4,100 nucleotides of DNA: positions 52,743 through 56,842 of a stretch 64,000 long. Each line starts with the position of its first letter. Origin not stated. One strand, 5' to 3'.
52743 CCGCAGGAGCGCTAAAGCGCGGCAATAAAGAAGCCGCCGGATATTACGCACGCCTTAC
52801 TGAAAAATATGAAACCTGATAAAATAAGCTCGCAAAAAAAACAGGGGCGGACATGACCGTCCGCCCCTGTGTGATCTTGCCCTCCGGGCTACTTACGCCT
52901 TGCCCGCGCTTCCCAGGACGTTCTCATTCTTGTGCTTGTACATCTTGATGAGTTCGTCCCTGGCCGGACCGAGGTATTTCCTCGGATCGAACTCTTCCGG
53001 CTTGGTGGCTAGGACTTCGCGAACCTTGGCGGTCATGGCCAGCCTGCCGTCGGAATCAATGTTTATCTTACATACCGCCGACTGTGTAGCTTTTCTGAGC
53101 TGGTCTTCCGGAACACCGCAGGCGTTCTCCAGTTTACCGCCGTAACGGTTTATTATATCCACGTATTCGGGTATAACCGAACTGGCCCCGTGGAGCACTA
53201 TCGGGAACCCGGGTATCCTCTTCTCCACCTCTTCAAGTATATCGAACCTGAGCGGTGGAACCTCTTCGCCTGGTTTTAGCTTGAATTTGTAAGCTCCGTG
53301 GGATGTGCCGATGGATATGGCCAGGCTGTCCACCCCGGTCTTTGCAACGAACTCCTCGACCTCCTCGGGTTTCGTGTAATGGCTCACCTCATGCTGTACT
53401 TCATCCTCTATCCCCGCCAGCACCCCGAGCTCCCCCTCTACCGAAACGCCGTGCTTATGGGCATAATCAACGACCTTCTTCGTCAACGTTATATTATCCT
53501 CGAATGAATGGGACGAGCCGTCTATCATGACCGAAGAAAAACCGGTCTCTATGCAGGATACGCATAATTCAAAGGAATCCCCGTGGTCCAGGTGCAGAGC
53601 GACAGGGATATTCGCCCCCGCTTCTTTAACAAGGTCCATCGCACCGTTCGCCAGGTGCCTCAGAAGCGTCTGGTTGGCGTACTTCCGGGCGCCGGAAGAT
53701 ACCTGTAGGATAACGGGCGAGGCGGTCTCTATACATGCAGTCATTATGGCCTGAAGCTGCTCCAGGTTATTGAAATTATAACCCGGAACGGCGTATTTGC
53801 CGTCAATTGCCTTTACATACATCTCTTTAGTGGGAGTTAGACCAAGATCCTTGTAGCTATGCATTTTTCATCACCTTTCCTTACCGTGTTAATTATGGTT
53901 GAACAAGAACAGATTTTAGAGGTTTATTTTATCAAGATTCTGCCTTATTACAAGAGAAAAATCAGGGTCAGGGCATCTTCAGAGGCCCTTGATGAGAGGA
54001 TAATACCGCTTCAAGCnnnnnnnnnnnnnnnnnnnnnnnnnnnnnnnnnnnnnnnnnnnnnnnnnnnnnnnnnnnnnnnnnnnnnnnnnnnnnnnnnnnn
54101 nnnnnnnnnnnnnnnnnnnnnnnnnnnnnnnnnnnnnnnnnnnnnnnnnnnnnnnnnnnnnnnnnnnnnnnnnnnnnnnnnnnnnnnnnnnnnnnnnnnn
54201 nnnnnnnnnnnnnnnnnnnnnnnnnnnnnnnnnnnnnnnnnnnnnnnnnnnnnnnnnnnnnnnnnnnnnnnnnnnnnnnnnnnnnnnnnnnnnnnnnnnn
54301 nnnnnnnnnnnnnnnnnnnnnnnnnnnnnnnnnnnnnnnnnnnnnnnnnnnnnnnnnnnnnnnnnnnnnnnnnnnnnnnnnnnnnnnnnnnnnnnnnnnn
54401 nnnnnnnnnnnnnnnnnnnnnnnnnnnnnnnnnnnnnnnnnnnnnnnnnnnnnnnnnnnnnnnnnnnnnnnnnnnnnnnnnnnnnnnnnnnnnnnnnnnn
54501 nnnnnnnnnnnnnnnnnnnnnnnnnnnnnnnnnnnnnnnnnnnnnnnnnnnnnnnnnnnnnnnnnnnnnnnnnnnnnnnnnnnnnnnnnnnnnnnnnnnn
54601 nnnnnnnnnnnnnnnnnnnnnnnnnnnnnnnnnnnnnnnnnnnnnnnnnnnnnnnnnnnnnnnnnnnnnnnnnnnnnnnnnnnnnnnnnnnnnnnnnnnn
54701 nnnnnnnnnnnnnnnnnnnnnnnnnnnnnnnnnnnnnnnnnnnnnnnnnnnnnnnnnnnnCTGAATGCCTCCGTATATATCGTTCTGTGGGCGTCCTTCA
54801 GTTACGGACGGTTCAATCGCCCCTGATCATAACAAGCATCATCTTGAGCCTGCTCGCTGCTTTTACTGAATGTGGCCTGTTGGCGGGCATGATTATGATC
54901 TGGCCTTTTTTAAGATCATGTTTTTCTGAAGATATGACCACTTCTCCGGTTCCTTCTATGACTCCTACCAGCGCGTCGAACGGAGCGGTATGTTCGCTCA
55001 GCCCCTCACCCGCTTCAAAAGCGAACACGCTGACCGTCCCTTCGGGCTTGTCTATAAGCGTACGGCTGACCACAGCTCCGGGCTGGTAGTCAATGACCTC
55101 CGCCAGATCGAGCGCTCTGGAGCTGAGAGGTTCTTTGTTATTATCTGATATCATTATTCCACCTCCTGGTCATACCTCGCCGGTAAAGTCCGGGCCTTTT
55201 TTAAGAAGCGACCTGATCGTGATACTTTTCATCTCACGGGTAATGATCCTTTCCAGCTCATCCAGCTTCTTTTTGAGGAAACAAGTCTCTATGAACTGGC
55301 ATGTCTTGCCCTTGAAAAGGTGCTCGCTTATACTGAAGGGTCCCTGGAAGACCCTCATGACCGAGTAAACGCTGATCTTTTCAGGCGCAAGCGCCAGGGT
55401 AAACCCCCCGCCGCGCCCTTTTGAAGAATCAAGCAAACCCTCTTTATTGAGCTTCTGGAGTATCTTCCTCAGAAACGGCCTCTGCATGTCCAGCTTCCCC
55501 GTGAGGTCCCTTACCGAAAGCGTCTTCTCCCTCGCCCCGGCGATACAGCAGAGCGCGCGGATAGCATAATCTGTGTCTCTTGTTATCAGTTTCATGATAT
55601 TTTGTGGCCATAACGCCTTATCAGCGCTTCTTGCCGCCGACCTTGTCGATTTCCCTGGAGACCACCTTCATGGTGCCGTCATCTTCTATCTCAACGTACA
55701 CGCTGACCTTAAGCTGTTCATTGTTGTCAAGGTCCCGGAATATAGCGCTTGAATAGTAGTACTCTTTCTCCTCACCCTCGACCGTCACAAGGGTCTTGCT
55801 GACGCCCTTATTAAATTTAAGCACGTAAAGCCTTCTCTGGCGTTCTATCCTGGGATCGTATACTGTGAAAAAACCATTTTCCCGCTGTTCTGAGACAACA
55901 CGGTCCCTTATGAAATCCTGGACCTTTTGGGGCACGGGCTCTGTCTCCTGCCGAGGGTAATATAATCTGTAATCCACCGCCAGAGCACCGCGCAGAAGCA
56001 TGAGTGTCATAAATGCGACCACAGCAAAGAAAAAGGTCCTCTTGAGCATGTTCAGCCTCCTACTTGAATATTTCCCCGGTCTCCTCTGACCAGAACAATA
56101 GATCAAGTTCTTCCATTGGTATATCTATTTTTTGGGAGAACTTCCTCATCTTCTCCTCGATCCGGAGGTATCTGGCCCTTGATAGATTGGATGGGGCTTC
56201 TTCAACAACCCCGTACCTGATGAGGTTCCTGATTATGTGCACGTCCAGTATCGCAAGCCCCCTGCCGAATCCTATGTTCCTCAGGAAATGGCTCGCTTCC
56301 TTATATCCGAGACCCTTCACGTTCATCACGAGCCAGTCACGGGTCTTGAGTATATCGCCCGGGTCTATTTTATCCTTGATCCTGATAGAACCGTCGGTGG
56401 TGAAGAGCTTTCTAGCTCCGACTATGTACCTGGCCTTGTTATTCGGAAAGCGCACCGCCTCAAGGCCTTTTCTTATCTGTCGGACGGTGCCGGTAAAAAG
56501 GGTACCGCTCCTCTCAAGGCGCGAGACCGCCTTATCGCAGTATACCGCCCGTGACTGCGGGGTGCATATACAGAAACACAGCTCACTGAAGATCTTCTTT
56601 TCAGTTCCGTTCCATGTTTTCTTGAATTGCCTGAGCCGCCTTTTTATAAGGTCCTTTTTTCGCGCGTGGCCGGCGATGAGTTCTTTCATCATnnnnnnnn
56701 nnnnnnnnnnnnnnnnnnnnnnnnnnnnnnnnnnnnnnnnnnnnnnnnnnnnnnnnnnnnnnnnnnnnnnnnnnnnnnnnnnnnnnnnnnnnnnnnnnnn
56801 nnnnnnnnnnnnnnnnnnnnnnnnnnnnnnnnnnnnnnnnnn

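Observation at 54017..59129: Twelve-gene same-strand oxidative-stress / repair run including a sub-threshold rubredoxin gene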

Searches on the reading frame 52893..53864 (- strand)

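Call 4: search_protein_families(library=pfam, max_evalue=0.01, proteins=[window:52893-53864:-])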
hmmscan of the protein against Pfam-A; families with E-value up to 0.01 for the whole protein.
window:52893-53864:- (323 aa): 1 family
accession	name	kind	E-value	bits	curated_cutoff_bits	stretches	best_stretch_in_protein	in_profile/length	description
PF01116.26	F_bP_aldolase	-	1.2e-95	320.7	25.5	1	12-322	3-277/277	Fructose-bisphosphate aldolase class-II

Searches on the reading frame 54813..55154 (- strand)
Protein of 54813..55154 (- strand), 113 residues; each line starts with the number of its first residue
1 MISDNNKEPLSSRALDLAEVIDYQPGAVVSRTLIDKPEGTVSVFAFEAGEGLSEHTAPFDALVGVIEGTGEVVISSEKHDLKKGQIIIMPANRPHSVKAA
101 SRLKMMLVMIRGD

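Call 4: search_protein_families(library=pfam, max_evalue=0.01, proteins=[window:54813-55154:-])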
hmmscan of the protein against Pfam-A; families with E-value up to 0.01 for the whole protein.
window:54813-55154:- (113 aa): 5 families
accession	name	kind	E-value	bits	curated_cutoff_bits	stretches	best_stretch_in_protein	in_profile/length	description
PF07883.17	Cupin_2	-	8.4e-11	41.9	27.2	1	43-109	2-68/70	Cupin domain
PF02311.25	AraC_binding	-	2.4e-06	27.8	21.1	1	50-107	14-73/135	AraC-like ligand binding domain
PF21621.3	MPI_cupin_dom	-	0.00066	20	27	1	61-93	31-63/79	Mannose-6-phosphate isomerase, cupin domain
PF06339.18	Ectoine_synth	-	0.0094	16.7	27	0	63-108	59-106/127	Ectoine synthase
PF00190.28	Cupin_1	-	0.0098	15.9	22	0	62-101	57-103/151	Cupin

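Call 9: search_protein_families(library=ncbifam, max_evalue=0.01, proteins=[window:54813-55154:-])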
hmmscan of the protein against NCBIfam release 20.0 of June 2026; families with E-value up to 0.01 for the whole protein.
window:54813-55154:- (113 aa): 3 families
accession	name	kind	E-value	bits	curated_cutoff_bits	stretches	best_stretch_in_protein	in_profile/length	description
NF009806.0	PRK13290.1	subfamily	0.0012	18.8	128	1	63-108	59-106/130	ectoine synthase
NF049940.1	MandnitrLy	equivalog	0.0014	18.4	140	1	26-109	19-106/130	(R)-mandelonitrile lyase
NF008376.0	PRK11171.1-5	equivalog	0.0024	17.1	338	1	47-111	78-142/278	(S)-ureidoglycine aminohydrolase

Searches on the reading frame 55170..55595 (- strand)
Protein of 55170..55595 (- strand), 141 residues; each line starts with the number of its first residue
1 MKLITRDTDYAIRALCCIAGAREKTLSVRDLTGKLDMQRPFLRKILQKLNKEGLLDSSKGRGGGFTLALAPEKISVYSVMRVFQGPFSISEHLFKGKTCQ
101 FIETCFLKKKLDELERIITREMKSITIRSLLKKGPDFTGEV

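Call 3: search_protein_families(library=pfam, max_evalue=0.01, proteins=[window:55170-55595:-])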
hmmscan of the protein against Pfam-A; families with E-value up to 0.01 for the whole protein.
window:55170-55595:- (141 aa): 2 families
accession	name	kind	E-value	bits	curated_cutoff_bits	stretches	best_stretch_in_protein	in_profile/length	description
PF02082.26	Rrf2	-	4.7e-29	101.7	30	1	4-132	1-131/132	Iron-dependent Transcriptional regulator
PF00392.27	GntR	-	0.0022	18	27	1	24-62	22-61/64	Bacterial regulatory proteins, gntR family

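Call 8: search_protein_families(library=ncbifam, max_evalue=0.01, proteins=[window:55170-55595:-])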
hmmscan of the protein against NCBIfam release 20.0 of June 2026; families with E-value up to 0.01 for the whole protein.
window:55170-55595:- (141 aa): 10 families
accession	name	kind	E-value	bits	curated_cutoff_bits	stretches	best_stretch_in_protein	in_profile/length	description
TIGR00738.1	rrf2_super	superfamily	5.3e-28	97.5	73.3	1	4-132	3-132/132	Rrf2 family transcriptional regulator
NF008886.0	PRK11920.1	equivalog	1.6e-19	70.1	193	1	4-137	3-137/153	iron-responsive transcriptional regulator RirA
TIGR02944.1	suf_reg_Xantho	equivalog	4.5e-18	65.9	110.65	1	3-128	3-128/130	SUF system Fe-S cluster assembly regulator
NF008240.0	PRK11014.1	equivalog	1.8e-13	50.7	182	1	4-133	3-130/141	nitric oxide-sensing transcriptional repressor NsrR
TIGR02010.1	IscR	equivalog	6.3e-13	48.7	207.55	1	1-133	1-132/135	Fe-S cluster assembly transcriptional regulator IscR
NF047409.1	Cys_reg_CymR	equivalog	4.5e-09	36.5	195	1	10-93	9-93/139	cysteine metabolism transcriptional regulator CymR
NF008110.0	PRK10857.1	equivalog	1.4e-07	31.5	275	1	5-132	4-131/164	Fe-S cluster assembly transcriptional regulator IscR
NF041852.1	trans_reg_HypR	equivalog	4.3e-07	30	180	1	10-130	7-132/139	redox-sensitive transcriptional regulator HypR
NF007001.0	PRK09464.1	equivalog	0.0028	17.3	330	1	23-65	32-73/254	pyruvate dehydrogenase complex transcriptional repressor PdhR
NF007741.0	PRK10421.1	equivalog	0.0057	16.1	311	1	27-63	33-69/262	transcriptional regulator LldR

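Call 69: search_solved_structures(query=window:55170-55595:-, max_evalue=0.00001, show_alignments=4)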
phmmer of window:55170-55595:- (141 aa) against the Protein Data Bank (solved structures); distinct sequences matched with E-value up to 0.00001: 2.
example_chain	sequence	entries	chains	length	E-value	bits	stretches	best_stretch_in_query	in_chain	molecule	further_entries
4cic_A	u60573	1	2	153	1e-09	41.9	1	9-134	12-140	TRANSCRIPTIONAL REGULATOR, BADM/RRF2 FAMILY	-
5n07_A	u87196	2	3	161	6.3e-07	32.9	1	4-131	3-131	HTH-type transcriptional repressor NsrR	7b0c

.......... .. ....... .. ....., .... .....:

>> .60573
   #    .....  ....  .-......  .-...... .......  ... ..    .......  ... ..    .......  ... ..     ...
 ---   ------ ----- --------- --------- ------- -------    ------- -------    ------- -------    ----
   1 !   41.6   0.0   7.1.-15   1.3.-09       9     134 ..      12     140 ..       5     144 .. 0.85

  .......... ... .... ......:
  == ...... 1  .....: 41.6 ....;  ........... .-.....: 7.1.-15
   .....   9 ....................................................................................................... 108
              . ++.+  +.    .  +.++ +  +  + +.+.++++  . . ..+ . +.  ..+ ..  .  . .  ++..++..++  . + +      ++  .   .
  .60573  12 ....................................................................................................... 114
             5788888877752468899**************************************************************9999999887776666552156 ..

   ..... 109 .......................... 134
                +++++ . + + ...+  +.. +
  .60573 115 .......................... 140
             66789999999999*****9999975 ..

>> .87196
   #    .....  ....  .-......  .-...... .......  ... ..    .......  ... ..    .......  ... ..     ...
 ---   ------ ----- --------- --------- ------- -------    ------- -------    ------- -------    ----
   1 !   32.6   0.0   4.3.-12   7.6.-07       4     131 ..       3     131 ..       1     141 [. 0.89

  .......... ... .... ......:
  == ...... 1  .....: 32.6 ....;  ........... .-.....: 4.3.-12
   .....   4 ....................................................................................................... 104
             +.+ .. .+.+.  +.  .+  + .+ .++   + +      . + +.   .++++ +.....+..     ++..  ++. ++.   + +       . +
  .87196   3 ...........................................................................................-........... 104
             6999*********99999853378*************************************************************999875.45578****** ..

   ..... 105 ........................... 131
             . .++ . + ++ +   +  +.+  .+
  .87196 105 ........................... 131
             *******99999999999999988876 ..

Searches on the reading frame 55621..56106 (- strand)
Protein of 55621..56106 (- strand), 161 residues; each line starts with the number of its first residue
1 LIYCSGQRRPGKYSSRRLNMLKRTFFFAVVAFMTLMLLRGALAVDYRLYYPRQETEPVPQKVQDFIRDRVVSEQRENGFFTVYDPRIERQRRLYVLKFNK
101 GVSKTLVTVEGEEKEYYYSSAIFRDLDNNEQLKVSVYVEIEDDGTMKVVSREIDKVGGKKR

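Call 3: search_protein_families(library=pfam, max_evalue=0.01, proteins=[window:55621-56106:-])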
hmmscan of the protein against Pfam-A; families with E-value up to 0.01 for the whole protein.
window:55621-56106:- (161 aa): 0 families

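Call 8: search_protein_families(library=ncbifam, max_evalue=0.01, proteins=[window:55621-56049:-])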
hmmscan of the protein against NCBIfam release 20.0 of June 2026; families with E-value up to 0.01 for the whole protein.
window:55621-56049:- (142 aa): 0 families

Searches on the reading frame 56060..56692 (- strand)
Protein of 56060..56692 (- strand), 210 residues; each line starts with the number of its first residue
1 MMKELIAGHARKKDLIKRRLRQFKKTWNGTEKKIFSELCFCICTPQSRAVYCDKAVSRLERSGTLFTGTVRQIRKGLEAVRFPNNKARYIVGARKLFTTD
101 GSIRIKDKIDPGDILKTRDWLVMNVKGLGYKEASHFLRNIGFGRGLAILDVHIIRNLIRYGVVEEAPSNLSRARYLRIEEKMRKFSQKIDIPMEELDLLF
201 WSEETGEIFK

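Call 3: search_protein_families(library=pfam, max_evalue=0.01, proteins=[window:56060-56692:-])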
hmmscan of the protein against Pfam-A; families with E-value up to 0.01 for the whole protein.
window:56060-56692:- (210 aa): 2 families
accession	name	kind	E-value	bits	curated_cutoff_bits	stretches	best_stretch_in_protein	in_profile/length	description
PF22175.2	Ogg-HhH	-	4.6e-57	192.8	27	1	16-191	1-173/173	8-oxoguanine DNA glycosylase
PF00730.31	HhH-GPD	-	0.006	17.3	26.2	1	70-169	38-95/108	HhH-GPD superfamily base excision DNA repair protein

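Call 8: search_protein_families(library=ncbifam, max_evalue=0.01, proteins=[window:56060-56692:-])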
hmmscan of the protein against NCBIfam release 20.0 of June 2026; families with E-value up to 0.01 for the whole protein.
window:56060-56692:- (210 aa): 1 family
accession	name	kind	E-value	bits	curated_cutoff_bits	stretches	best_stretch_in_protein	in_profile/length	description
NF002305.0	PRK01229.1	equivalog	7.7e-63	211.7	183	1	3-210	6-210/210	N-glycosylase/DNA lyase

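Call 11: find_related_loci(query=window:56060-56692:-, collection=genome_contigs, flank=10000)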
Query window:56060-56692:- (210 aa) in genome_contigs; peptide patterns used: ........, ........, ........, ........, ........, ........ (x = any residue, [..] = any of these).
254 stretches matched a pattern; 164 encode a relative of the query (tblastn E <= 1e-3); the best 80 are kept; 80 distinct loci.
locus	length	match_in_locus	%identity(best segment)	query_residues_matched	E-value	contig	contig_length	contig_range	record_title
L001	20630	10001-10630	70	1-210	8e-99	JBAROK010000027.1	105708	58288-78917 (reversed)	MAG: Candidatus Omnitrophota bacterium isolate MFD13429_ilm_asm_bin15 k127_133098, whole genome shotgun sequence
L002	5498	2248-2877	67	1-210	8e-98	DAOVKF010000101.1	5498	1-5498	MAG TPA_asm: Candidatus Omnitrophota bacterium isolate CSMAG_1412 CSMAG_1412_k141_3061970_length_5498_cov_14.0000, whole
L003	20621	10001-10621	69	4-210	1e-96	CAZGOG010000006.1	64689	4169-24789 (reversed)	MAG TPA_asm: uncultured Planctomycetia bacterium isolate binchicken_co334_259 genome assembly, contig: NODE_619_length_6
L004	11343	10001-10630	66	1-210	2e-95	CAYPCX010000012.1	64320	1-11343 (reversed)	MAG TPA_asm: uncultured Planctomycetia bacterium isolate binchicken_co334_60 genome assembly, contig: NODE_627_length_64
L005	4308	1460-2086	66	2-210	3e-95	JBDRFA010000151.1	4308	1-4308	MAG: Candidatus Omnitrophota bacterium isolate MEGAHIT-group-1.343 k141_12037433, whole genome shotgun sequence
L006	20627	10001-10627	67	2-210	1e-93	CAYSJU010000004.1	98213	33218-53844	MAG TPA_asm: uncultured Planctomycetia bacterium isolate binchicken_co332_75 genome assembly, contig: NODE_7_length_9821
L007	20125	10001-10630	65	1-210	3e-92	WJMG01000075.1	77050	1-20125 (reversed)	MAG: Candidatus Omnitrophota bacterium isolate Bin_214 k141_3996797, whole genome shotgun sequence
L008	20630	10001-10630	62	1-210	1e-91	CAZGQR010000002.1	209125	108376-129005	MAG TPA_asm: uncultured Planctomycetia bacterium isolate binchicken_co334_155 genome assembly, contig: NODE_32_length_20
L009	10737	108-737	61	1-210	1e-91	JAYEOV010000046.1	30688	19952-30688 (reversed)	MAG: Candidatus Omnitrophota bacterium isolate MAG020 MAG020_46, whole genome shotgun sequence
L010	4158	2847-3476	63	1-210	3e-91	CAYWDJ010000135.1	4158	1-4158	MAG TPA_asm: uncultured Planctomycetia bacterium isolate binchicken_co181_210 genome assembly, contig: NODE_50412_length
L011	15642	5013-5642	63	1-210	9e-91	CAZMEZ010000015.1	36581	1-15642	MAG TPA_asm: uncultured Planctomycetia bacterium isolate SRP141376_co1_78 genome assembly, contig: NODE_2681_length_3658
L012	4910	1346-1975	63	1-210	6e-91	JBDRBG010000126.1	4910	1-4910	MAG: Candidatus Omnitrophota bacterium isolate MEGAHIT-group-1.1043 k141_3424406, whole genome shotgun sequence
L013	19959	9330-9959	61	1-210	4e-90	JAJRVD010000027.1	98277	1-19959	MAG: Candidatus Omnitrophota bacterium isolate Dive96_bin10.280 k141_1252116, whole genome shotgun sequence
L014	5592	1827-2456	65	1-210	4e-89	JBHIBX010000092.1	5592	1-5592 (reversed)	MAG: Candidatus Omnitrophota bacterium isolate FS_3_bin.19 NODE_2370_length_5592_cov_4.591656, whole genome shotgun sequ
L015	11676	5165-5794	64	1-210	5e-89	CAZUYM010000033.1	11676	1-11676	MAG TPA_asm: uncultured Planctomycetia bacterium isolate binchicken_co171_70 genome assembly, contig: NODE_1287_length_1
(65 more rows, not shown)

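Call 68: search_solved_structures(query=window:56060-56692:-, max_evalue=0.001, show_alignments=2)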
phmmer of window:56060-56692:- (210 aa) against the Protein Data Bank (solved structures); distinct sequences matched with E-value up to 0.001: 7.
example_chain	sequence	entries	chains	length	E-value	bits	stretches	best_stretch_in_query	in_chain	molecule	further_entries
3fhf_A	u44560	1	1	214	5.2e-32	114.4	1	10-210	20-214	N-glycosylase/DNA lyase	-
3knt_A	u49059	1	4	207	1.5e-31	112.9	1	10-210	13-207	N-glycosylase/DNA lyase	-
3n0u_A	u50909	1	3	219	1.1e-29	106.8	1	2-208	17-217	Probable N-glycosylase/DNA lyase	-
3fhg_A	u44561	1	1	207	1.7e-21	80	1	13-210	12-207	N-glycosylase/DNA lyase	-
9o00_A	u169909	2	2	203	3.2e-21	79.2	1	33-210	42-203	8-oxoguanine DNA glycosylase/AP lyase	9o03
9o02_A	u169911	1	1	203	1.5e-20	76.9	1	33-210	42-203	8-oxoguanine DNA glycosylase/AP lyase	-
9o01_A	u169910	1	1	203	1.6e-20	76.9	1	33-210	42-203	8-oxoguanine DNA glycosylase/AP lyase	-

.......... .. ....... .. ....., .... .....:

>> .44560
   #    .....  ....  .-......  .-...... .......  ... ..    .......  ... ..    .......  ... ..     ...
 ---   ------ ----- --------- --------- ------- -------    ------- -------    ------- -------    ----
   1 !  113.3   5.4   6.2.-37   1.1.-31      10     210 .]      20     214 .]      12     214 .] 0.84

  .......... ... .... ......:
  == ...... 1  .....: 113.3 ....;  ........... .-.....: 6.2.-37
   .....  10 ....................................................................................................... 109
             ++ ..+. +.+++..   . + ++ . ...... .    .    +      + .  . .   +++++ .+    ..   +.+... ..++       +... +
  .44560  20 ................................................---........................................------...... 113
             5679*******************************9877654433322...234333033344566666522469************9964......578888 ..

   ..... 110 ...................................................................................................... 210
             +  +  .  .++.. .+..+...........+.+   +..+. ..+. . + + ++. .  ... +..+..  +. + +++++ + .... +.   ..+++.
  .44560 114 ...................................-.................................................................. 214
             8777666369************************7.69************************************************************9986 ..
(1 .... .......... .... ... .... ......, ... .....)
